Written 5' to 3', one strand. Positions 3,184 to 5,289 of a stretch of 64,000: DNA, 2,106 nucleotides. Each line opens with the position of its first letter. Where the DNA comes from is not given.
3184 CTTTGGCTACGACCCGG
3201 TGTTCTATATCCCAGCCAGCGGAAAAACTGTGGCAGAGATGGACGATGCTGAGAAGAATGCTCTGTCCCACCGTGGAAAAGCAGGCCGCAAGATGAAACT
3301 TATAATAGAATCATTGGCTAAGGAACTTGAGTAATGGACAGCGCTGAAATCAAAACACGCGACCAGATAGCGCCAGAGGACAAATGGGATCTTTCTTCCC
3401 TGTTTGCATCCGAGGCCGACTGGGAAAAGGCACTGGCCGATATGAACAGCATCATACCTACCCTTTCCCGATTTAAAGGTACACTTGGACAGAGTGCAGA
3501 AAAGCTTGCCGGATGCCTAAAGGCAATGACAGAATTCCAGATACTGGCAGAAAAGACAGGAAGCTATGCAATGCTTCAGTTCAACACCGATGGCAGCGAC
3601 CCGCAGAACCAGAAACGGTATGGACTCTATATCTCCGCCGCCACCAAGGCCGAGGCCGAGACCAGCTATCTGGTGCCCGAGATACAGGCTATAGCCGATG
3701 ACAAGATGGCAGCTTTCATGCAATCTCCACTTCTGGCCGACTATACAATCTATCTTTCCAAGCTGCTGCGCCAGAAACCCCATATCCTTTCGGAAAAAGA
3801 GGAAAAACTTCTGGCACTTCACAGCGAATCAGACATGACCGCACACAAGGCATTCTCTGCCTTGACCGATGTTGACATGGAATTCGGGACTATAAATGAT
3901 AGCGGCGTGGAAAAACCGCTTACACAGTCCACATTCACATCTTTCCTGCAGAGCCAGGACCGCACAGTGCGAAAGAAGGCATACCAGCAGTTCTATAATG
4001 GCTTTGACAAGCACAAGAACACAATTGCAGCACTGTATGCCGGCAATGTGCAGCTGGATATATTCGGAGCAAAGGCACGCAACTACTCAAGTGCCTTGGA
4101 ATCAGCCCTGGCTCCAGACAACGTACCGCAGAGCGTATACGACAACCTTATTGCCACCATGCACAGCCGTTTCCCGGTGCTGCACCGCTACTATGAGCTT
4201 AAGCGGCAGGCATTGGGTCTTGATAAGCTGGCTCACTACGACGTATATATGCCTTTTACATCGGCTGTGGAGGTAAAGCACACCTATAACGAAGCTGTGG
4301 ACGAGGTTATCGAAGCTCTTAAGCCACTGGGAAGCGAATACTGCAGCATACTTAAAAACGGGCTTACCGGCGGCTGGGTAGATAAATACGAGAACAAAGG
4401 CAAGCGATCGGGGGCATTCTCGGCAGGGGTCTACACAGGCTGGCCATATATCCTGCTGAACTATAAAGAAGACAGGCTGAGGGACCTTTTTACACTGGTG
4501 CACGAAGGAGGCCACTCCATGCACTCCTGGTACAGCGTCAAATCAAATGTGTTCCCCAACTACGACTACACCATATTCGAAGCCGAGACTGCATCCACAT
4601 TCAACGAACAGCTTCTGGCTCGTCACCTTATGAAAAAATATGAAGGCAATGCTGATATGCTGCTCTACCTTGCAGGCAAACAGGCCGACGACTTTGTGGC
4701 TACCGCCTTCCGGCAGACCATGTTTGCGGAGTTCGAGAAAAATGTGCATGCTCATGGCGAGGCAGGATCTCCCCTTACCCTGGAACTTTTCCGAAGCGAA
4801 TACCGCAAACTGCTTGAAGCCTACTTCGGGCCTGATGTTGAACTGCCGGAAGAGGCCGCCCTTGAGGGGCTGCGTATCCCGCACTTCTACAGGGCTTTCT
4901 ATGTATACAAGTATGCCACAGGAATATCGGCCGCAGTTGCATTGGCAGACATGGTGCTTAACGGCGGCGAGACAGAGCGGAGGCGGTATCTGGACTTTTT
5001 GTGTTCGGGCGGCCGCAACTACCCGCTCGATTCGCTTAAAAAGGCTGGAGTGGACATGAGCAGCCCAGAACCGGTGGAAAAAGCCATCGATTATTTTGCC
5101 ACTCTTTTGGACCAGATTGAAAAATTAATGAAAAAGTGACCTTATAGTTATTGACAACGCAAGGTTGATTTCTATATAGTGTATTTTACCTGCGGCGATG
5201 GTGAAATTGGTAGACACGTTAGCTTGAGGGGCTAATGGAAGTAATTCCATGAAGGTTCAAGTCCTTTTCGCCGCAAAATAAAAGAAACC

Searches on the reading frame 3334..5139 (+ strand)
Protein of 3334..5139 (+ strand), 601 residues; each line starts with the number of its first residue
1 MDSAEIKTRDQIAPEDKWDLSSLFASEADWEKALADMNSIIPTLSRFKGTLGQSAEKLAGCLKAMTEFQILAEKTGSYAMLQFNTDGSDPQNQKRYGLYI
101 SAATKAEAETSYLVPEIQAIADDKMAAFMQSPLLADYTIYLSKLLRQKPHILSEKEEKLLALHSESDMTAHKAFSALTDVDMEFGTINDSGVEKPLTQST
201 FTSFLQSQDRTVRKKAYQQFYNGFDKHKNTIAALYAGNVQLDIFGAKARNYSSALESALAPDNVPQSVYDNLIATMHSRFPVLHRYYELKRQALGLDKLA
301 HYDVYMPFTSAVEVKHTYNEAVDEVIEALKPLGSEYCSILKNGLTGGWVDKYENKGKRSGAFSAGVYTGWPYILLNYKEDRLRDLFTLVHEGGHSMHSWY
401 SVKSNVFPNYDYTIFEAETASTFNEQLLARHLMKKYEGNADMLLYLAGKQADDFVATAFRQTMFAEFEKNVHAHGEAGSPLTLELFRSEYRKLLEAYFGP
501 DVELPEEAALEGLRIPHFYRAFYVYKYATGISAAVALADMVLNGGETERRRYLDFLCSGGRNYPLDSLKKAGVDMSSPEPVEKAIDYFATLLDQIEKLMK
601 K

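Call 23: list_cluster_members(proteins=[window:3334-5139:+, window:7965-10484:-, window:26088-28241:+, window:28199-31270:-, window:48119-50083:-, window:52016-54175:-, window:40949-42382:-, window:42920-44047:-, window:44172-44456:-, window:39209-39499:-])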
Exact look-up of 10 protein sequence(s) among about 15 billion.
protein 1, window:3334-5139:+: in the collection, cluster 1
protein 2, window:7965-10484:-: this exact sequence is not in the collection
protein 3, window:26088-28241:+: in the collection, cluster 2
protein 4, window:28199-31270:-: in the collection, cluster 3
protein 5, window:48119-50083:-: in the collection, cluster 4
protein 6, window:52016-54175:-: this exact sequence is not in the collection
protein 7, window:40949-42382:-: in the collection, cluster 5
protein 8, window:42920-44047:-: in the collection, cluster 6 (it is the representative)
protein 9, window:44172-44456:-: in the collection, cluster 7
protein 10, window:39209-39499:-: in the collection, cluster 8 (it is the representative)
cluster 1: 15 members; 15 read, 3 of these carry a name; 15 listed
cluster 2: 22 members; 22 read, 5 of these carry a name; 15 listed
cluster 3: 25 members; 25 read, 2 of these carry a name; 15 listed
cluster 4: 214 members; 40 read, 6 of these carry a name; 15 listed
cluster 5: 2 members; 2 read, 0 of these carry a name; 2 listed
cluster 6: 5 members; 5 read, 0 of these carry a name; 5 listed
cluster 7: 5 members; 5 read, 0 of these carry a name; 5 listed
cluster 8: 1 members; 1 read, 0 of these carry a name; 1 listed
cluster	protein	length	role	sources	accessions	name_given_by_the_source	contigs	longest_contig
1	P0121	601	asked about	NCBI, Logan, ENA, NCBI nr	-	-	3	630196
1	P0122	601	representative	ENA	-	-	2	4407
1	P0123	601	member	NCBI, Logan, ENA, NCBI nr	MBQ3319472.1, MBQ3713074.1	MAG: oligoendopeptidase F [Spirochaetia bacterium] | oligoendopeptidase F [Spirochaetia bacterium]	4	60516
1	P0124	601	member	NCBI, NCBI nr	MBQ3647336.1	MAG: oligoendopeptidase F [Spirochaetia bacterium] | oligoendopeptidase F [Spirochaetia bacterium]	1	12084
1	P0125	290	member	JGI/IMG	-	oligoendopeptidase F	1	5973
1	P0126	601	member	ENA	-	-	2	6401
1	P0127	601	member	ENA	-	-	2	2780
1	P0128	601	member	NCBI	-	-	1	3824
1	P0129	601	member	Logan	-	-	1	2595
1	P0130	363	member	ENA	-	-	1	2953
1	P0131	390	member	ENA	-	-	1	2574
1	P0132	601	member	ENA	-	-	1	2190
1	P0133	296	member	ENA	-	-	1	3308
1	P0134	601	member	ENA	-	-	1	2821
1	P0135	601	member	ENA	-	-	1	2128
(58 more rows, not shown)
